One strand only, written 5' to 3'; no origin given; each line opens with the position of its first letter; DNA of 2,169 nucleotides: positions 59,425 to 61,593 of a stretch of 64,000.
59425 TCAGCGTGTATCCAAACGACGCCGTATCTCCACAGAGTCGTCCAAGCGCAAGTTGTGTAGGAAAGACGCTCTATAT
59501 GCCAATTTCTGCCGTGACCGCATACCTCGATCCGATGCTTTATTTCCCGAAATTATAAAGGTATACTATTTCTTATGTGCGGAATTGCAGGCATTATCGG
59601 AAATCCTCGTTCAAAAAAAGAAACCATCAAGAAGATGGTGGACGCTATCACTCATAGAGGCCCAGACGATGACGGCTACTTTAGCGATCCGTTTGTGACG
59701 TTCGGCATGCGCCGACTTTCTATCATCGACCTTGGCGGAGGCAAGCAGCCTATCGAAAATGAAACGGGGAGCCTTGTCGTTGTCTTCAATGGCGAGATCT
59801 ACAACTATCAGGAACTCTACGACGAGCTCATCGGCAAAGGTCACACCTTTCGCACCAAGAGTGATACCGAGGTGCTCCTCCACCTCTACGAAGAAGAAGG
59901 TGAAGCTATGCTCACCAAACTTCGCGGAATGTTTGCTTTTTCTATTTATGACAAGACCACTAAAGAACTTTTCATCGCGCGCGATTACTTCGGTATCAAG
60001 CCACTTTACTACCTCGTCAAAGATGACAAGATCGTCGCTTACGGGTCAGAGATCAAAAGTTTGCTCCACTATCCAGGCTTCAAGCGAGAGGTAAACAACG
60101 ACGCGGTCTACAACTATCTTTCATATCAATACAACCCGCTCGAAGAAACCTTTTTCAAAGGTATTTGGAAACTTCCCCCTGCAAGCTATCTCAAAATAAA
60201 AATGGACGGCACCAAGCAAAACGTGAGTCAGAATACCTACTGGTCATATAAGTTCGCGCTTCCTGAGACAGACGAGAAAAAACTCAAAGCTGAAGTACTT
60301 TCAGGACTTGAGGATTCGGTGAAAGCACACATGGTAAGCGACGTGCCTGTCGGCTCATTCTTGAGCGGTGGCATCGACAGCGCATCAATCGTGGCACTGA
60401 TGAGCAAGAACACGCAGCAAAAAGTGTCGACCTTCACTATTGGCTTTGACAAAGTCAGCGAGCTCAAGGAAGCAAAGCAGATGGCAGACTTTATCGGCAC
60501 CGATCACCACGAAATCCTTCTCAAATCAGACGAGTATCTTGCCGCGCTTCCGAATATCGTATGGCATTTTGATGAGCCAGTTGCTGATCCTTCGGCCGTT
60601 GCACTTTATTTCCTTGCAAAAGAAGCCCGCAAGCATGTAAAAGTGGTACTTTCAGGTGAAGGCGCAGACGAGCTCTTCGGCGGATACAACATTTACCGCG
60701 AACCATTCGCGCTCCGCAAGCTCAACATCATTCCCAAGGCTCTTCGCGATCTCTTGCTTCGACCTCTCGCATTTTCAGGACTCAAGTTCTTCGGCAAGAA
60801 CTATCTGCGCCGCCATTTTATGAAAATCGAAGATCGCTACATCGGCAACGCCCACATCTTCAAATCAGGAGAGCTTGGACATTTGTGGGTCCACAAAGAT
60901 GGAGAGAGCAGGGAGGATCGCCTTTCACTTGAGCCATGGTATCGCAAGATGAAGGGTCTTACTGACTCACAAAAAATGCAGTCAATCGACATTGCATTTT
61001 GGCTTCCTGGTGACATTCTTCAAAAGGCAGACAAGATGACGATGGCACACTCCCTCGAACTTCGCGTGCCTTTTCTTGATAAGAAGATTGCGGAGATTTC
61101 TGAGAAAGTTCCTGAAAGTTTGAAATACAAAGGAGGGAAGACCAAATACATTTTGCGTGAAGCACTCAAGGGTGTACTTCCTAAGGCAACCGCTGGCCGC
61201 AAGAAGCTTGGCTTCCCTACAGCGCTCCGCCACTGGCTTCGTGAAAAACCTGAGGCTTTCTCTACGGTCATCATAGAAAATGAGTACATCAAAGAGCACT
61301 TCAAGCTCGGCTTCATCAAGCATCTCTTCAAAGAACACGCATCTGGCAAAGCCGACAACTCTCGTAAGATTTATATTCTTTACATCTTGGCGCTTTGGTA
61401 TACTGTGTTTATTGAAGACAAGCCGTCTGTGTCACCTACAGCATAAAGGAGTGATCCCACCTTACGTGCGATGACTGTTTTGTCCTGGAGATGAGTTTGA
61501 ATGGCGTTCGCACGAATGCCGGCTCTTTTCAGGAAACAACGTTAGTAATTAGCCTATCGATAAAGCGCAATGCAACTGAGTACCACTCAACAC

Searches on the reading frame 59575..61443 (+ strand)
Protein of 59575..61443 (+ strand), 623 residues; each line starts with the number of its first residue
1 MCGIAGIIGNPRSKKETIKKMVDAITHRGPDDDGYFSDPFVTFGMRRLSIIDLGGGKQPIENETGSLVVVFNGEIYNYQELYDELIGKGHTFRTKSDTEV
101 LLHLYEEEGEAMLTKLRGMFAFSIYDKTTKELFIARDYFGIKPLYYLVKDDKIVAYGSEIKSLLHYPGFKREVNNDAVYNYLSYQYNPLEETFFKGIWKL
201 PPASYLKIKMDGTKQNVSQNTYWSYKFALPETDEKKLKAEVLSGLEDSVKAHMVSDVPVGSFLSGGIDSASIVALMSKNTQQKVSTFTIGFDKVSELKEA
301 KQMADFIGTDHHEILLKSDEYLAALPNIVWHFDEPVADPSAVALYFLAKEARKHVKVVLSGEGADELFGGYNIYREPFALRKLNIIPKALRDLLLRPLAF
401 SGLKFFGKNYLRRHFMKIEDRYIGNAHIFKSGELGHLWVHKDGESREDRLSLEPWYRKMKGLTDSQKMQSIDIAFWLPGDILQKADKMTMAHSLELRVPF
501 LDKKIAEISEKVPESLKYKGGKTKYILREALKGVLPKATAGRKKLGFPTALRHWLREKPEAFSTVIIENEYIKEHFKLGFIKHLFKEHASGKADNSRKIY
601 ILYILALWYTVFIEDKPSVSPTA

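Call 9: find_related_loci(query=window:59575-61443:+, collection=genome_contigs, flank=4000)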
Query window:59575-61443:+ (623 aa) in genome_contigs; peptide patterns used: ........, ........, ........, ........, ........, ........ (x = any residue, [..] = any of these).
121 stretches matched a pattern; 47 encode a relative of the query (tblastn E <= 1e-3); 47 distinct loci.
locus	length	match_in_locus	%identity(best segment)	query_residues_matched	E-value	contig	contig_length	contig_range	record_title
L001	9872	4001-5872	73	1-623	0e+0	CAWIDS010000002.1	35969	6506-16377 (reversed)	MAG: Candidatus Nomurabacteria bacterium isolate MFD01223.bin.1.26 genome assembly, contig: contig_32438, whole genome s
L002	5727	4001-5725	72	12-585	0e+0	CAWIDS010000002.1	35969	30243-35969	MAG: Candidatus Nomurabacteria bacterium isolate MFD01223.bin.1.26 genome assembly, contig: contig_32438, whole genome s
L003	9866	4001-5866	59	1-614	0e+0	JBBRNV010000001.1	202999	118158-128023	MAG: Candidatus Paceibacteria bacterium isolate La1_metabat2.199 LA1C_B2.199_k141_824928L_202999_cov_27.9920, whole geno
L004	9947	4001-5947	54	1-609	0e+0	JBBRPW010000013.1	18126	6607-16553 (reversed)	MAG: Candidatus Paceibacteria bacterium isolate metawrap_la1_104 W_la1_104_k141_1377148L_18126_cov_9.0000, whole genome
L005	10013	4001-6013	54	1-613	0e+0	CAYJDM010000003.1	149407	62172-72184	MAG TPA_asm: uncultured Candidatus Saccharibacteria bacterium isolate ERP123247_co1_51 genome assembly, contig: NODE_43_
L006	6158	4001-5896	54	1-620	0e+0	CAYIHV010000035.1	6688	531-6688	MAG TPA_asm: uncultured Candidatus Saccharibacteria bacterium isolate ERP119705_co22_57 genome assembly, contig: NODE_87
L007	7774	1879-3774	49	1-616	0e+0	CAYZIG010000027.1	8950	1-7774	MAG TPA_asm: uncultured Candidatus Saccharibacteria bacterium isolate SRP220891_co5_90 genome assembly, contig: NODE_625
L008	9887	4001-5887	48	1-615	0e+0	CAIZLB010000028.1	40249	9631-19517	uncultured bacterium isolate Loc080925-6m_bin-0369 genome assembly, contig: bin-0369:28/57, whole genome shotgun sequenc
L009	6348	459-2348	48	1-616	3e-179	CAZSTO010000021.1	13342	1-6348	MAG TPA_asm: uncultured Candidatus Saccharibacteria bacterium isolate SRP135725_co1_69 genome assembly, contig: NODE_631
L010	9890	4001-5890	48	1-616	7e-179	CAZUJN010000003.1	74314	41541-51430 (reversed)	MAG TPA_asm: uncultured Candidatus Saccharibacteria bacterium isolate SRP278252_co2_137 genome assembly, contig: NODE_52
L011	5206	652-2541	46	1-616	0e+0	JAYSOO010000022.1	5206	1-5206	MAG: Candidatus Parcubacteria bacterium isolate GFS_112 GFS_112_21, whole genome shotgun sequence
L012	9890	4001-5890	46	1-616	7e-176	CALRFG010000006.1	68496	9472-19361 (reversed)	MAG: Candidatus Nomurabacteria bacterium isolate ZE-17mar17-71 genome assembly, contig: ZE-13mar17-C181, whole genome sh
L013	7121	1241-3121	46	1-613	9e-175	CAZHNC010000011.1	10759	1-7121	MAG TPA_asm: uncultured Candidatus Saccharibacteria bacterium isolate SRP220891_co5_60 genome assembly, contig: NODE_465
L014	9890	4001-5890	46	1-616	1e-172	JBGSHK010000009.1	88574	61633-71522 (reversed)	MAG: Candidatus Paceibacteria bacterium isolate JTS-AC102 k141_1220252, whole genome shotgun sequence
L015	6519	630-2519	45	1-616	1e-169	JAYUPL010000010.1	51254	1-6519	MAG: Candidatus Parcubacteria bacterium isolate GL106_UP_metabinner_5 GL106_UP_metabinner_5_9, whole genome shotgun sequ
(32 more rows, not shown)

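Call 12: find_encoding_contigs(protein=window:59575-61443:+, flank=10000, max_places=10)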
Protein window:59575-61443:+ (623 aa): no gene with exactly this product is on record in the collection.

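Call 21: find_homologous_proteins(query=window:59575-61443:+, max_evalue=1e-100)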
Query window:59575-61443:+ (623 aa): 7760 proteins with E <= 1e-100 among 8000 candidates; the best 120 are listed.
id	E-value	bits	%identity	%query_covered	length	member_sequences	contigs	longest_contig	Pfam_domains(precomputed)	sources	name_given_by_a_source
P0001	0.0e+0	1420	100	100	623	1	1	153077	PF00733.28,PF13522.12,PF13537.12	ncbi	-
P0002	0.0e+0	1198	83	100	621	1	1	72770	PF00733.28,PF13522.12,PF13537.12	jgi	jgi:asparagine synthase (glutamine-hydrolysing)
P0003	0.0e+0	1190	83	99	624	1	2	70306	PF12481.14,PF00733.28,PF13522.12,PF13537.12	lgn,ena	-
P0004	0.0e+0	1185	82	100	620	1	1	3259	PF00733.28,PF13522.12,PF13537.12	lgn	-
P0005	0.0e+0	1181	82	100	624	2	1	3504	PF00733.28,PF13522.12,PF13537.12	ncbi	-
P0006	0.0e+0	1176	81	99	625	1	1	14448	PF00733.28,PF13522.12,PF13537.12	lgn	-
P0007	0.0e+0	1173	81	98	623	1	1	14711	PF00733.28,PF13522.12,PF13537.12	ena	-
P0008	0.0e+0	1166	81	100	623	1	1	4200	PF00733.28,PF13522.12,PF13537.12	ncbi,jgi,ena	jgi:asparagine synthase (glutamine-hydrolysing)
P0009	0.0e+0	1166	82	99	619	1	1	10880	PF12481.14,PF00733.28,PF13522.12,PF13537.12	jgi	jgi:asparagine synthase (glutamine-hydrolysing)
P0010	0.0e+0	1164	82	98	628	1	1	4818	PF00733.28,PF13522.12,PF13537.12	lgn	-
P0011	0.0e+0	1156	80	100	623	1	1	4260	PF00733.28,PF13522.12,PF13537.12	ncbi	-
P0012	0.0e+0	1134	80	100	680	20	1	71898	PF00733.28,PF13522.12,PF13537.12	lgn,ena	-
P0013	0.0e+0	1121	79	98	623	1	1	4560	PF00733.28,PF13522.12,PF13537.12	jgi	-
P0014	0.0e+0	1113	82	96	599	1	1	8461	PF00733.28,PF13522.12,PF13537.12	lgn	-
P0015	0.0e+0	1051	75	99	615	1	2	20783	PF00733.28,PF13522.12,PF13537.12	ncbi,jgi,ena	ncbi:MAG: asparagine synthase (glutamine-hydrolyzing) [Candidatus Paceibacterota bacterium]|jgi:aspa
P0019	0.0e+0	1016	72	99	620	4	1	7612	PF12481.14,PF00733.28,PF13522.12,PF13537.12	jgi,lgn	-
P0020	4.0e-273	926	68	99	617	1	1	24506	PF00733.28,PF13522.12,PF13537.12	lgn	-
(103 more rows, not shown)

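Call 22: find_encoding_contigs(protein=P0002, flank=6000, max_places=3)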
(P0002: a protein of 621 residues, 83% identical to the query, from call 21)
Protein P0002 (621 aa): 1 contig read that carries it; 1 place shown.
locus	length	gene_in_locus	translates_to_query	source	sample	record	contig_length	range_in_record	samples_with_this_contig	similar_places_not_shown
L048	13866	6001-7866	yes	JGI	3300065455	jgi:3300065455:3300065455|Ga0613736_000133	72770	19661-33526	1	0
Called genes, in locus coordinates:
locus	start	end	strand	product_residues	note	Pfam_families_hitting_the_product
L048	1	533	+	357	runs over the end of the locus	PF00953:Glycos_transf_4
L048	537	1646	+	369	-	PF01098:FTSW_RODA_SPOVE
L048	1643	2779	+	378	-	PF03033:Glyco_transf_28, PF04101:Glyco_tran_28_C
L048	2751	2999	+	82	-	-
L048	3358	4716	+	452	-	PF00749:tRNA-synt_1c, PF19269:Anticodon_2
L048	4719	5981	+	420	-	PF01551:Peptidase_M23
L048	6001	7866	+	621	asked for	PF13522:GATase_6, PF13537:GATase_7, PF00733:Asn_synthase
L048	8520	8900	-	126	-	-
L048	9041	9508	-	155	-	-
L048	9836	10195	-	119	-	-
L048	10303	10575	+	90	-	PF01016:Ribosomal_L27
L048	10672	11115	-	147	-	PF01281:Ribosomal_L9_N, PF03948:Ribosomal_L9_C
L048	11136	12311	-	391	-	PF22694:CtpB_N-like (weak), PF00595:PDZ, PF13180:PDZ_2, PF17820:PDZ_6, PF03572:Peptidase_S41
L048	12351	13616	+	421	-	PF01566:Nramp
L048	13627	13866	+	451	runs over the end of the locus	PF00772:DnaB, PF03796:DnaB_C, PF13481:AAA_25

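Call 23: find_encoding_contigs(protein=P0003, flank=6000, max_places=3)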
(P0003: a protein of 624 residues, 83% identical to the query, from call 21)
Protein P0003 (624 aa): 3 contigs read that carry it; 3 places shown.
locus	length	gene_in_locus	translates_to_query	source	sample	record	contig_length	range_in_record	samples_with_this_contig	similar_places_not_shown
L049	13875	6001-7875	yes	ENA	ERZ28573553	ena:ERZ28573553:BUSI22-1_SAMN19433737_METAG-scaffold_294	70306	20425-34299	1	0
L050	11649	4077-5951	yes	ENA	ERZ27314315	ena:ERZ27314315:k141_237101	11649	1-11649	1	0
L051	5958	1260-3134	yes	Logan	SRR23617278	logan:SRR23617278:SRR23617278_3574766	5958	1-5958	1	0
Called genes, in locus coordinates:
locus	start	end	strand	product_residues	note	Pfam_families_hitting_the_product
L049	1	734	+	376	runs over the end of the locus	PF01098:FTSW_RODA_SPOVE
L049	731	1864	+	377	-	PF03033:Glyco_transf_28, PF02684:LpxB (weak), PF04101:Glyco_tran_28_C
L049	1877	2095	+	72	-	-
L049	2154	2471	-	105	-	-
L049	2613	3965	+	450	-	PF00749:tRNA-synt_1c, PF19269:Anticodon_2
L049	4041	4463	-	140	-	-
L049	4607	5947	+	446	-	PF01551:Peptidase_M23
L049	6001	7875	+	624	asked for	PF13522:GATase_6, PF13537:GATase_7, PF12481:DUF3700 (faint), PF00733:Asn_synthase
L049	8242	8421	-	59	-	-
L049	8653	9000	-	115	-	-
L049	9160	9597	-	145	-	-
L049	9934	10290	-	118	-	-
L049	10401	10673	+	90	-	PF01016:Ribosomal_L27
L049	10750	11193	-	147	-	PF01281:Ribosomal_L9_N, PF03948:Ribosomal_L9_C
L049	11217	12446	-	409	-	PF00595:PDZ, PF13180:PDZ_2, PF17820:PDZ_6, PF03572:Peptidase_S41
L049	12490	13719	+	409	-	PF01566:Nramp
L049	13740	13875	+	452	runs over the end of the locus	PF00772:DnaB, PF03796:DnaB_C, PF06745:ATPase (faint), PF13481:AAA_25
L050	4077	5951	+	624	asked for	PF13522:GATase_6, PF13537:GATase_7, PF12481:DUF3700 (faint), PF00733:Asn_synthase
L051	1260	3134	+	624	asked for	PF13522:GATase_6, PF13537:GATase_7, PF12481:DUF3700 (faint), PF00733:Asn_synthase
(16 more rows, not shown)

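Call 24: find_encoding_contigs(protein=P0012, flank=6000, max_places=3)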
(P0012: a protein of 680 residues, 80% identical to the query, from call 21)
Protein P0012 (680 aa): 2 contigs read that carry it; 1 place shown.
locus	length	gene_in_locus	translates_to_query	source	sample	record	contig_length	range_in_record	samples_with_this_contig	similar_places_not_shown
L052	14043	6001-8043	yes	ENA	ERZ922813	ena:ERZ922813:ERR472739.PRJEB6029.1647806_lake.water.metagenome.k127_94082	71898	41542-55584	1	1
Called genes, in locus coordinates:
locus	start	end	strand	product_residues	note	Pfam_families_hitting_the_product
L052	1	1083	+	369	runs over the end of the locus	PF01098:FTSW_RODA_SPOVE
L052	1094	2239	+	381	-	PF03033:Glyco_transf_28, PF02684:LpxB (weak), PF04101:Glyco_tran_28_C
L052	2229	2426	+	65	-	-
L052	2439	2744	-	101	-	-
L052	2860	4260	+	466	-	PF00749:tRNA-synt_1c, PF19269:Anticodon_2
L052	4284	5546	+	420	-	PF01551:Peptidase_M23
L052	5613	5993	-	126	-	-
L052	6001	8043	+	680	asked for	PF13522:GATase_6, PF13537:GATase_7, PF00733:Asn_synthase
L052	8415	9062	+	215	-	-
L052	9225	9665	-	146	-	-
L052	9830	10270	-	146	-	-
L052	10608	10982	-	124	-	-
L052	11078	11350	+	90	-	PF01016:Ribosomal_L27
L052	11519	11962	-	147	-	PF01281:Ribosomal_L9_N, PF03948:Ribosomal_L9_C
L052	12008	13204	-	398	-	PF22694:CtpB_N-like (weak), PF00595:PDZ, PF13180:PDZ_2, PF17820:PDZ_6, PF03572:Peptidase_S41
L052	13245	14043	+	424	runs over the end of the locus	PF01566:Nramp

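Call 30: find_encoding_contigs(protein=P0006, flank=3000, max_places=2)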
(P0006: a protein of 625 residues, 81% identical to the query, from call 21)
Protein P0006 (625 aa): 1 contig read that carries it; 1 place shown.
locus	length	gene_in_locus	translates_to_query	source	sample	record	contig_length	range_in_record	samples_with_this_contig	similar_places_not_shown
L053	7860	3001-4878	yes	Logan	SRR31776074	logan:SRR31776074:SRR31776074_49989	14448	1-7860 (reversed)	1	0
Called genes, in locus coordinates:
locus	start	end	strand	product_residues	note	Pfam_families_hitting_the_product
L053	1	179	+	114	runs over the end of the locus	-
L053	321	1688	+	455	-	PF00749:tRNA-synt_1c, PF19269:Anticodon_2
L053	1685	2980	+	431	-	PF01551:Peptidase_M23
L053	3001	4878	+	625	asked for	PF13522:GATase_6, PF13537:GATase_7, PF00733:Asn_synthase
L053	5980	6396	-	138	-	-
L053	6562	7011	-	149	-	-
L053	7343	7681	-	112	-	-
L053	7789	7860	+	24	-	?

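Call 31: find_encoding_contigs(protein=P0007, flank=3000, max_places=2)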
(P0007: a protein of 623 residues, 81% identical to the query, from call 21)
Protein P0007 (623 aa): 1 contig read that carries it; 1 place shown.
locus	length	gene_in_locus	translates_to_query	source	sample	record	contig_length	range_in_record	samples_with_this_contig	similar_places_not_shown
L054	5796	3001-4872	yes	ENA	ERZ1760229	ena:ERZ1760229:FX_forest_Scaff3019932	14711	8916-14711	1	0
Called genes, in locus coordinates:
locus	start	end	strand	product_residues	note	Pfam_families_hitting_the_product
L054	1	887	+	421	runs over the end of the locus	PF01551:Peptidase_M23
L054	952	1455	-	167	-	-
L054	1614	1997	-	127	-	-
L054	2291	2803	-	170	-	-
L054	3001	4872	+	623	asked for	PF13522:GATase_6, PF13537:GATase_7, PF00733:Asn_synthase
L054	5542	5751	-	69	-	-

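Call 32: find_encoding_contigs(protein=P0009, flank=3000, max_places=2)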
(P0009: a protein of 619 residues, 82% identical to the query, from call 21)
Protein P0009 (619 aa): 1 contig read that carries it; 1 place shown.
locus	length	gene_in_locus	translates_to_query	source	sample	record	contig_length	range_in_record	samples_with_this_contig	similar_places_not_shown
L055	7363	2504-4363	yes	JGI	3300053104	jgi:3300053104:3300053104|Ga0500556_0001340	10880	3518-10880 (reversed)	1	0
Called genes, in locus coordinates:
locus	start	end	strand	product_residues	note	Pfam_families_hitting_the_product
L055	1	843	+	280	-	?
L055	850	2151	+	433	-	PF01551:Peptidase_M23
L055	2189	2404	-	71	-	-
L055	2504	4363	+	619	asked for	PF13522:GATase_6, PF13537:GATase_7, PF12481:DUF3700 (faint), PF00733:Asn_synthase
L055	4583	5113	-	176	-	-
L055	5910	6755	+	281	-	-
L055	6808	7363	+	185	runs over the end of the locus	-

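Call 33: find_encoding_contigs(protein=P0015, flank=3000, max_places=2)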
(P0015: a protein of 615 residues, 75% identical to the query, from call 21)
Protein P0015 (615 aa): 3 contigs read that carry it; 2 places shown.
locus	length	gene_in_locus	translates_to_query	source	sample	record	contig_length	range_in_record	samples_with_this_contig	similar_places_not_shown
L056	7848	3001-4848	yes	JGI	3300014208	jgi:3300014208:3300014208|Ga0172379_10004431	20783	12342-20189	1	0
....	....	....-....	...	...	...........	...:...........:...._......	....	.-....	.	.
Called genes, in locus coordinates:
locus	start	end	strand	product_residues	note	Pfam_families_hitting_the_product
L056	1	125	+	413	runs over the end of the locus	-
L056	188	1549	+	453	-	PF00749:tRNA-synt_1c, PF19269:Anticodon_2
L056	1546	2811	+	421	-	PF01551:Peptidase_M23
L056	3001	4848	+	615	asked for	PF13522:GATase_6, PF13537:GATase_7, PF00733:Asn_synthase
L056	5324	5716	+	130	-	PF10263:SprT-like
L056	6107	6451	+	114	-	-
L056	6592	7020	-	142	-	-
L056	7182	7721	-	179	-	-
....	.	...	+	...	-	?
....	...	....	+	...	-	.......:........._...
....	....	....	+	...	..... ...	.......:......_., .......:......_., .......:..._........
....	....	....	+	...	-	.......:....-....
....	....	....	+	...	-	-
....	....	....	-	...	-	-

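Call 34: find_encoding_contigs(protein=P0020, flank=3000, max_places=2)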
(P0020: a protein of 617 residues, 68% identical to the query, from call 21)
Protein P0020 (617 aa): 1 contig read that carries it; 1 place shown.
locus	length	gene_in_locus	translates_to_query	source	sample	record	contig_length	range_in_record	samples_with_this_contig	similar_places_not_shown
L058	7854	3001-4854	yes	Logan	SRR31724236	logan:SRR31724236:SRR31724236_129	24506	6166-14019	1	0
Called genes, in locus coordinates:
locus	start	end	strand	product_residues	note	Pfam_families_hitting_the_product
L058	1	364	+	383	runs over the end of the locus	PF03033:Glyco_transf_28, PF04101:Glyco_tran_28_C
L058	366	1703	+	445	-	PF00749:tRNA-synt_1c, PF19269:Anticodon_2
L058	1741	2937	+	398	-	PF00704:Glyco_hydro_18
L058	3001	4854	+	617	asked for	PF13522:GATase_6, PF13537:GATase_7, PF00733:Asn_synthase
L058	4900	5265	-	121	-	-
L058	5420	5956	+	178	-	PF01833:TIG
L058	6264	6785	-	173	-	-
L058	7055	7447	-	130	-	-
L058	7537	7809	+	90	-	PF01016:Ribosomal_L27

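Call 41: find_encoding_contigs(protein=P0014, flank=2500, max_places=2)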
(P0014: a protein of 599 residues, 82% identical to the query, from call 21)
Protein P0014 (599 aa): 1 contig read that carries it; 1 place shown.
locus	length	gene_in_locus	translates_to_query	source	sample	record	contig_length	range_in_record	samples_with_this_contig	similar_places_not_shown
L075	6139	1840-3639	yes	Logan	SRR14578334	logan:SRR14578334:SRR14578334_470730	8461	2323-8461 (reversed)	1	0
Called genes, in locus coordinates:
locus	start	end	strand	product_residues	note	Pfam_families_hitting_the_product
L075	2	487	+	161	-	?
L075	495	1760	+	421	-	PF01551:Peptidase_M23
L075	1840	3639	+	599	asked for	PF13522:GATase_6, PF13537:GATase_7, PF00733:Asn_synthase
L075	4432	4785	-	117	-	-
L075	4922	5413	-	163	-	-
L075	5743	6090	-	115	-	PF02805:Ada_Zn_binding (weak)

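Call 42: find_encoding_contigs(protein=P0019, flank=2500, max_places=3)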
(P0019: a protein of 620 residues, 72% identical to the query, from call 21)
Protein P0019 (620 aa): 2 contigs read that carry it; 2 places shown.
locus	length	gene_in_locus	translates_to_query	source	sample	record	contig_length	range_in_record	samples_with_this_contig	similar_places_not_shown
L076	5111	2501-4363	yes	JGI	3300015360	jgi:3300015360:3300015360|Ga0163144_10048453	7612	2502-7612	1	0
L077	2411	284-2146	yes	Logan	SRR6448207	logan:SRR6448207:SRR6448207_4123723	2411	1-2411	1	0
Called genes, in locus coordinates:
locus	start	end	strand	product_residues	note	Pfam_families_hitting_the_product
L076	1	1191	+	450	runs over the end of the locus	PF00749:tRNA-synt_1c, PF19269:Anticodon_2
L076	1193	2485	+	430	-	PF01551:Peptidase_M23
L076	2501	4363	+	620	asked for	PF13522:GATase_6, PF13537:GATase_7, PF12481:DUF3700 (weak), PF00733:Asn_synthase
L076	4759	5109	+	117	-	?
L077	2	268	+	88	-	?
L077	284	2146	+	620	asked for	PF13522:GATase_6, PF13537:GATase_7, PF12481:DUF3700 (weak), PF00733:Asn_synthase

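Call 43: find_encoding_contigs(protein=P0010, flank=2500, max_places=2)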
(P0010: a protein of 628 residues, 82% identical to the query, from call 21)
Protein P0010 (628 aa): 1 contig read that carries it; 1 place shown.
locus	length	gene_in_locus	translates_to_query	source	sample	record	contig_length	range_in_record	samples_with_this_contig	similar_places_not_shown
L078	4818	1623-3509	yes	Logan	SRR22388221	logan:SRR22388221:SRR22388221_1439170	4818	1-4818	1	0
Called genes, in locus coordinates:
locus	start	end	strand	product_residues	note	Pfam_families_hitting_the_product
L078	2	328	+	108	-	?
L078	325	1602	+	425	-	PF01551:Peptidase_M23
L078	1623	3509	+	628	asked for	PF13522:GATase_6, PF13537:GATase_7, PF00733:Asn_synthase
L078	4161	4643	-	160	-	-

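Call 70: list_cluster_members(proteins=[P0001])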
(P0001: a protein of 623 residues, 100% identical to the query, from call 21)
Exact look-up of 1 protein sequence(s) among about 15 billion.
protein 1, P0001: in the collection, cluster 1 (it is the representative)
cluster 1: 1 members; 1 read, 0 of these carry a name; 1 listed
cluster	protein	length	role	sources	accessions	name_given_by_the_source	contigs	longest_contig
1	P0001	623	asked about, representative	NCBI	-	-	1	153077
